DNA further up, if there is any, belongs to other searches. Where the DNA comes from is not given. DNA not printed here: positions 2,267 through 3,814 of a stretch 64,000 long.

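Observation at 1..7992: Seven-gene minus-strand operon TetR / FadN-like / thiolase / M24 hydrolase / SDR / HBD-like / Old Yellow Enzyme: a second, differently composed ring-reduction and cleavage set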

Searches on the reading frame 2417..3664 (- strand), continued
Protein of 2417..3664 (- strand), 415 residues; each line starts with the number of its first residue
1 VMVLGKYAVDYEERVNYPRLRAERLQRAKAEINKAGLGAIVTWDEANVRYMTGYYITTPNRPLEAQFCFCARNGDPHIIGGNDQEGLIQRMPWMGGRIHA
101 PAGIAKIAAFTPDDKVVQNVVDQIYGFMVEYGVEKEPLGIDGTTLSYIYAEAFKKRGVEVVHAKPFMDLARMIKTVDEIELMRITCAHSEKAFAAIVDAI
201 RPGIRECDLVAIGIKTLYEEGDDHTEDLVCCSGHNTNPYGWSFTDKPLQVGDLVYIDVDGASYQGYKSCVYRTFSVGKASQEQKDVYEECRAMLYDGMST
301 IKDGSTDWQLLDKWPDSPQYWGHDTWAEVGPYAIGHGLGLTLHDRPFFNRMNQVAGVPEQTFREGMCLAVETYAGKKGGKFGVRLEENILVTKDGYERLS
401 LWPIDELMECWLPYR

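Call 73: search_protein_families(library=ncbifam, proteins=[L082:11317-12279:+, L078:2906-3871:+, L076:7457-8407:+, L076:8419-9435:+, L078:15999-16922:+, L074:11262-12191:+, L020:8372-9865:+, L007:13109-15223:+, L082:3525-5918:+, L068:7617-8678:+], max_evalue=1e-15)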
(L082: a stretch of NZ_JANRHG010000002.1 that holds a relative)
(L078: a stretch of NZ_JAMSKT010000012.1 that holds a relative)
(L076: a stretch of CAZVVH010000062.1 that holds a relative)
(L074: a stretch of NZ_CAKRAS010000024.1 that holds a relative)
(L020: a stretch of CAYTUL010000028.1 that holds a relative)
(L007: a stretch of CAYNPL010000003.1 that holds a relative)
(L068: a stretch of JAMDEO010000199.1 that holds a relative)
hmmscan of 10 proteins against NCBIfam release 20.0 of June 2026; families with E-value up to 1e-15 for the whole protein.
L082:11317-12279:+ (320 aa): 19 families
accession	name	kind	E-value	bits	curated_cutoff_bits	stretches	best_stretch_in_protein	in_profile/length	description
NF004783.0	PRK06129.1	equivalog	9.3e-68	228.9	347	1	5-318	2-308/315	3-hydroxyacyl-CoA dehydrogenase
NF005716.0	PRK07531.1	equivalog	5.6e-65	220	592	1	4-253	3-248/495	carnitine 3-dehydrogenase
NF005471.0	PRK07066.1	equivalog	5e-61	206.5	414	1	3-262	5-260/321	L-carnitine dehydrogenase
NF042925.1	FHMPC_DH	equivalog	1e-50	172.8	500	1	6-237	1-229/304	5-formyl-3-hydroxy-2-methylpyridine 4-carboxylate 5-dehydrogenase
NF004474.0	PRK05808.1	subfamily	1.1e-47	162.7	408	1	4-225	2-221/283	3-hydroxybutyryl-CoA dehydrogenase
NF006722.0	PRK09260.1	equivalog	2e-46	158.5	429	1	5-225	2-221/289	3-hydroxyacyl-CoA dehydrogenase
NF006124.0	PRK08268.1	subfamily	9.3e-46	156.8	508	1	2-229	4-229/507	3-hydroxyacyl-CoA dehydrogenase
NF006125.0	PRK08269.1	equivalog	1.1e-45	156.1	427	1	3-244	3-252/334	3-hydroxybutyryl-CoA dehydrogenase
NF008727.0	PRK11730.1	equivalog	6.1e-40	137.2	870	1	3-221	311-526/717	fatty acid oxidation complex subunit alpha FadB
NF006143.0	PRK08293.1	equivalog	1.1e-39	136.5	312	1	3-224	2-224/291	3-hydroxyacyl-CoA dehydrogenase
TIGR02279.1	PaaC-3OHAcCoADH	equivalog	4.1e-37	128.2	669.4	1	4-232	4-230/503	3-hydroxyacyl-CoA dehydrogenase PaaH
NF005875.0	PRK07819.1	subfamily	4.4e-37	128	319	1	2-226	2-226/287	3-hydroxybutyryl-CoA dehydrogenase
TIGR02437.1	FadB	equivalog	4e-35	121.3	933.55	1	3-221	311-526/714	fatty acid oxidation complex subunit alpha FadB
NF004699.0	PRK06035.1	equivalog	4.6e-35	121.2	500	1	4-222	2-221/294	3-hydroxyacyl-CoA dehydrogenase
NF005715.0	PRK07530.1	equivalog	5.2e-35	121.2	420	1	3-226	2-223/292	3-hydroxybutyryl-CoA dehydrogenase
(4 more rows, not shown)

L078:2906-3871:+ (321 aa): 19 families
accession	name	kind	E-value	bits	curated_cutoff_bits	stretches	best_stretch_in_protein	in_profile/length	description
NF004783.0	PRK06129.1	equivalog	2.2e-70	237.6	347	1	7-317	3-306/315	3-hydroxyacyl-CoA dehydrogenase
NF005716.0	PRK07531.1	equivalog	3.7e-63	213.9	592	1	6-317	4-305/495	carnitine 3-dehydrogenase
NF005471.0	PRK07066.1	equivalog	1.2e-61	208.6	414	1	4-316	5-306/321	L-carnitine dehydrogenase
NF042925.1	FHMPC_DH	equivalog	4.4e-53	180.6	500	1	8-271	2-260/304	5-formyl-3-hydroxy-2-methylpyridine 4-carboxylate 5-dehydrogenase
NF004474.0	PRK05808.1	subfamily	4.6e-48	163.9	408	1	5-227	2-222/283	3-hydroxybutyryl-CoA dehydrogenase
NF006124.0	PRK08268.1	subfamily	5.9e-47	160.8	508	1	3-233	4-232/507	3-hydroxyacyl-CoA dehydrogenase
NF006722.0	PRK09260.1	equivalog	1e-45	156.2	429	1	6-225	2-220/289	3-hydroxyacyl-CoA dehydrogenase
NF006143.0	PRK08293.1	equivalog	8.4e-45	153.3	312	1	4-232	2-231/291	3-hydroxyacyl-CoA dehydrogenase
NF004699.0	PRK06035.1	equivalog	1.4e-41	142.6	500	1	4-232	1-230/294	3-hydroxyacyl-CoA dehydrogenase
NF006125.0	PRK08269.1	equivalog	5.9e-41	140.6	427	1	4-235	3-242/334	3-hydroxybutyryl-CoA dehydrogenase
NF008727.0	PRK11730.1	equivalog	1.4e-37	129.4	870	1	2-222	309-526/717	fatty acid oxidation complex subunit alpha FadB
NF005715.0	PRK07530.1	equivalog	5.7e-36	124.4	420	1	5-232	3-228/292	3-hydroxybutyryl-CoA dehydrogenase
TIGR02279.1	PaaC-3OHAcCoADH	equivalog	2.4e-35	122.3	669.4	1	7-234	6-231/503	3-hydroxyacyl-CoA dehydrogenase PaaH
NF005875.0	PRK07819.1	subfamily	1.1e-34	120.1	319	1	4-231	3-230/287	3-hydroxybutyryl-CoA dehydrogenase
TIGR02437.1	FadB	equivalog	7.1e-33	113.9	933.55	1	3-221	310-525/714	fatty acid oxidation complex subunit alpha FadB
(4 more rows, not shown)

L076:7457-8407:+ (316 aa): 19 families
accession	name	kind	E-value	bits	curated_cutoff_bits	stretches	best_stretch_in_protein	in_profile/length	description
NF004783.0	PRK06129.1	equivalog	5.6e-72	242.8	347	1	4-310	4-304/315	3-hydroxyacyl-CoA dehydrogenase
NF005716.0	PRK07531.1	equivalog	9.4e-57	192.8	592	1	2-311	4-304/495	carnitine 3-dehydrogenase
NF005471.0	PRK07066.1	equivalog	4.2e-51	173.9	414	1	5-310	10-305/321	L-carnitine dehydrogenase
NF042925.1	FHMPC_DH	equivalog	1e-45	156.4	500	1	6-235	4-230/304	5-formyl-3-hydroxy-2-methylpyridine 4-carboxylate 5-dehydrogenase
NF006722.0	PRK09260.1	equivalog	8.2e-44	150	429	1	1-222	1-221/289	3-hydroxyacyl-CoA dehydrogenase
NF004474.0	PRK05808.1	subfamily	1.5e-41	142.6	408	1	2-222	3-221/283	3-hydroxybutyryl-CoA dehydrogenase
NF006124.0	PRK08268.1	subfamily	2.6e-40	138.8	508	1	4-226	9-229/507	3-hydroxyacyl-CoA dehydrogenase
NF006143.0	PRK08293.1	equivalog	1.2e-38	133.1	312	1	2-221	4-224/291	3-hydroxyacyl-CoA dehydrogenase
NF006125.0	PRK08269.1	equivalog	4.8e-37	127.7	427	1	3-231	6-242/334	3-hydroxybutyryl-CoA dehydrogenase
NF004699.0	PRK06035.1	equivalog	2.6e-35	122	500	1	3-217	4-219/294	3-hydroxyacyl-CoA dehydrogenase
NF008727.0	PRK11730.1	equivalog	2.2e-32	112.3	870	1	3-209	314-518/717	fatty acid oxidation complex subunit alpha FadB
NF008363.0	PRK11154.1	equivalog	1.7e-30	105.8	869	1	2-219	309-524/708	fatty acid oxidation complex subunit alpha FadJ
NF005715.0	PRK07530.1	equivalog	3.2e-30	105.5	420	1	2-222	4-222/292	3-hydroxybutyryl-CoA dehydrogenase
TIGR02279.1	PaaC-3OHAcCoADH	equivalog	3.8e-29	101.9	669.4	1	3-230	6-231/503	3-hydroxyacyl-CoA dehydrogenase PaaH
TIGR02437.1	FadB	equivalog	6.2e-28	97.6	933.55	1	4-209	315-518/714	fatty acid oxidation complex subunit alpha FadB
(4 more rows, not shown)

L076:8419-9435:+ (338 aa): 4 families
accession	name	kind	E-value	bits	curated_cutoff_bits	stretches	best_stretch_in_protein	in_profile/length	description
NF052387.1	Lys_ferment_KCE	equivalog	7.6e-63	212.4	382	1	3-292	1-267/267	3-keto-5-aminohexanoate cleavage enzyme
NF053568.1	3OXCoAcCUPNH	equivalog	7.1e-43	146.8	350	1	3-293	3-273/274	3-oxoadipate:acetyl-CoA acetyltransferase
NF053538.1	DixhxACActTsKce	equivalog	6e-40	137.2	430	1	2-293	5-303/310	3,5-dioxohexanoate:acetyl-CoA acetone transferase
NF052389.1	Lys_KAL_CLE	exception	2.2e-35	122.2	725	1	4-292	171-436/440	bifunctional 3-aminobutyryl-CoA ammonia lyase/3-keto-5-aminohexanoate cleavage enzyme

L078:15999-16922:+ (307 aa): 0 families

L074:11262-12191:+ (309 aa): 6 families
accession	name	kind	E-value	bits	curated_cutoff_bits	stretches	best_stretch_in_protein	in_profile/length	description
NF004472.0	PRK05805.1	subfamily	1.1e-81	274.2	399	1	8-306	3-299/302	phosphate butyryltransferase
TIGR02706.1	P_butyryltrans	equivalog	1.8e-80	270.3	410.5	1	11-305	2-294/294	phosphate butyryltransferase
NF006045.0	PRK08190.1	subfamily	4.5e-69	233.5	282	1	8-306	162-458/467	bifunctional enoyl-CoA hydratase/phosphate acetyltransferase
NF008852.0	PRK11890.1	subfamily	2e-67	227.5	413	1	8-306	8-304/315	phosphate acetyltransferase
NF005837.0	PRK07742.1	equivalog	6.9e-66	222.6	409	1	10-305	3-297/299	phosphate butyryltransferase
TIGR02709.1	branched_ptb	equivalog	1.2e-31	110.3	475.15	1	85-301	55-268/271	branched-chain phosphotransacylase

L020:8372-9865:+ (497 aa): 2 families
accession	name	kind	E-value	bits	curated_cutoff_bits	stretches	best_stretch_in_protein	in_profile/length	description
TIGR02309.1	HpaB-1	equivalog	5.8e-59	200.5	480.2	1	4-438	2-433/477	4-hydroxyphenylacetate 3-monooxygenase, oxygenase component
TIGR02310.1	HpaB-2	equivalog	3e-37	128.5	885.2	1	5-437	14-446/519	4-hydroxyphenylacetate 3-monooxygenase, oxygenase component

L007:13109-15223:+ (704 aa): 8 families
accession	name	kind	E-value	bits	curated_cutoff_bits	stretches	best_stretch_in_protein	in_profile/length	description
TIGR03997.1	mycofact_OYE_2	equivalog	1.5e-97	327.5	793.15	2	323-704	276-645/645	mycofactocin system FadH/OYE family oxidoreductase 2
NF045599.1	bili_reduct_long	exception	3.4e-89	299.8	750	3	322-529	279-488/641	bilirubin reductase, long form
NF041087.1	bile_acid_BaiCD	equivalog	2.7e-87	293.4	825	3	6-240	1-219/642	bile acid Fe-S flavoenzyme BaiCD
TIGR03996.1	mycofact_OYE_1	hypoth_equivalog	3.2e-46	158.1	627.9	1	41-699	31-631/633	mycofactocin system FadH/OYE family oxidoreductase 1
NF045592.1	bili_reduct_N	equivalog_domain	2.4e-38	132.2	425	1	8-228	1-205/363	bilirubin reductase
NF010047.0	PRK13523.1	equivalog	1.1e-33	116.6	431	1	8-241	4-222/339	NADPH dehydrogenase NamA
NF006101.0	PRK08255.1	equivalog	4.3e-24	84.6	1078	1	6-268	396-656/768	bifunctional salicylyl-CoA 5-hydroxylase/oxidoreductase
NF007899.0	PRK10605.1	subfamily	5e-19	68.8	403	0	7-225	4-224/365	N-ethylmaleimide reductase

L082:3525-5918:+ (797 aa): 9 families
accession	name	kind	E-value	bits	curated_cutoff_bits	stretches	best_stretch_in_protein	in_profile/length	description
TIGR01774.1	PFL2-3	subfamily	5e-206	686.5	678.2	1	12-793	4-784/786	formate C-acetyltransferase/glycerol dehydratase family glycyl radical enzyme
NF048011.1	SfplDhtHpsGDes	equivalog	7.5e-192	639.7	1000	1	16-793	29-819/821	(2S)-3-sulfopropanediol dehydratase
NF043068.1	glycl_HYPD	equivalog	8.6e-177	589.6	1100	1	12-792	2-781/784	trans-4-hydroxy-L-proline dehydratase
TIGR04394.1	choline_CutC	equivalog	5.2e-169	564.3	1050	1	12-793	3-786/789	choline trimethylamine-lyase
NF007437.0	PRK09983.1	equivalog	9.4e-165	549.8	1109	1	12-792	3-762/765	formate C-acetyltransferase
NF048009.1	SfplDhtHpfGKleb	equivalog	6.1e-162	540.6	1000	1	12-793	26-822/824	(2S)-3-sulfopropanediol dehydratase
NF033718.1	indole_decarb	equivalog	1.6e-129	433.6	1100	2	111-597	156-647/868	indoleacetate decarboxylase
NF033715.1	glycyl_HPDL_Lrg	equivalog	1.2e-114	384.1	1150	2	165-597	226-681/901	4-hydroxyphenylacetate decarboxylase large subunit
TIGR01255.1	pyr_form_ly_1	equivalog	2.6e-51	175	994.2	1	245-791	219-739/744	formate C-acetyltransferase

L068:7617-8678:+ (353 aa): 19 families
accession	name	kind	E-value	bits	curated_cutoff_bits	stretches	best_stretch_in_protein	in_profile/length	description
NF006124.0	PRK08268.1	subfamily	5.3e-65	220.3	508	1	28-321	5-294/507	3-hydroxyacyl-CoA dehydrogenase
NF042925.1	FHMPC_DH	equivalog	9.5e-64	215.6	500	1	32-325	2-291/304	5-formyl-3-hydroxy-2-methylpyridine 4-carboxylate 5-dehydrogenase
NF004474.0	PRK05808.1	subfamily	5.7e-60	203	408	1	30-313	3-281/283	3-hydroxybutyryl-CoA dehydrogenase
NF006125.0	PRK08269.1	equivalog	9.8e-58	195.7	427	1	29-340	4-322/334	3-hydroxybutyryl-CoA dehydrogenase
NF004783.0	PRK06129.1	equivalog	3.5e-56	190.9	347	1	31-265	3-237/315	3-hydroxyacyl-CoA dehydrogenase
TIGR02279.1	PaaC-3OHAcCoADH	equivalog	5.8e-55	187.1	669.4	1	28-319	3-290/503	3-hydroxyacyl-CoA dehydrogenase PaaH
NF006722.0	PRK09260.1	equivalog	2.1e-53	181.5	429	1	30-315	2-282/289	3-hydroxyacyl-CoA dehydrogenase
NF004699.0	PRK06035.1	equivalog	2.3e-53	181.3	500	1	30-291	3-262/294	3-hydroxyacyl-CoA dehydrogenase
NF005715.0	PRK07530.1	equivalog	3.6e-48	164.4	420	1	30-316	4-285/292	3-hydroxybutyryl-CoA dehydrogenase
NF005875.0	PRK07819.1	subfamily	7.1e-45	153.6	319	1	29-314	4-286/287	3-hydroxybutyryl-CoA dehydrogenase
NF005716.0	PRK07531.1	equivalog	1.7e-39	135.9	592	1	30-258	4-228/495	carnitine 3-dehydrogenase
NF006143.0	PRK08293.1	equivalog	2.9e-39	135.1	312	1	30-314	4-287/291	3-hydroxyacyl-CoA dehydrogenase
NF008363.0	PRK11154.1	equivalog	4.2e-39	134.3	869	1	25-315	304-587/708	fatty acid oxidation complex subunit alpha FadJ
NF008727.0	PRK11730.1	equivalog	1.8e-37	129.1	870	1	27-270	310-547/717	fatty acid oxidation complex subunit alpha FadB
TIGR02441.1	fa_ox_alpha_mit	equivalog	7.6e-34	116.8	964.65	1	29-312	334-611/737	fatty acid oxidation complex subunit alpha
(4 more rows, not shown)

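Call 81: search_protein_families(library=ncbifam, proteins=[L057:13334-14347:+], max_evalue=1e-20)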
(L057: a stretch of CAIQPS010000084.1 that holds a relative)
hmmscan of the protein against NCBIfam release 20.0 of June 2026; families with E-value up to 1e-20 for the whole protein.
L057:13334-14347:+ (337 aa): 0 families

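Call 91: search_protein_families(library=pfam, proteins=[L078:15999-16922:+, L013:15247-15942:+], max_evalue=0.001)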
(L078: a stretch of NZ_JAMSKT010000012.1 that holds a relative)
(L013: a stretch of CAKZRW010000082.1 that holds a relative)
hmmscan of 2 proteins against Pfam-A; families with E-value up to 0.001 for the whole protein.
L078:15999-16922:+ (307 aa): 1 family
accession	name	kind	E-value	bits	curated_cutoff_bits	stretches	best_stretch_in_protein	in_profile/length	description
PF04199.19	Cyclase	-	3.6e-32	112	23.1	1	45-197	1-142/142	Putative cyclase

L013:15247-15942:+ (231 aa): 1 family
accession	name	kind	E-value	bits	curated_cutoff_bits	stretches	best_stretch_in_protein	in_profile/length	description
PF13577.12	SnoaL_4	-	1.2e-10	42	24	1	30-163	4-125/126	SnoaL-like domain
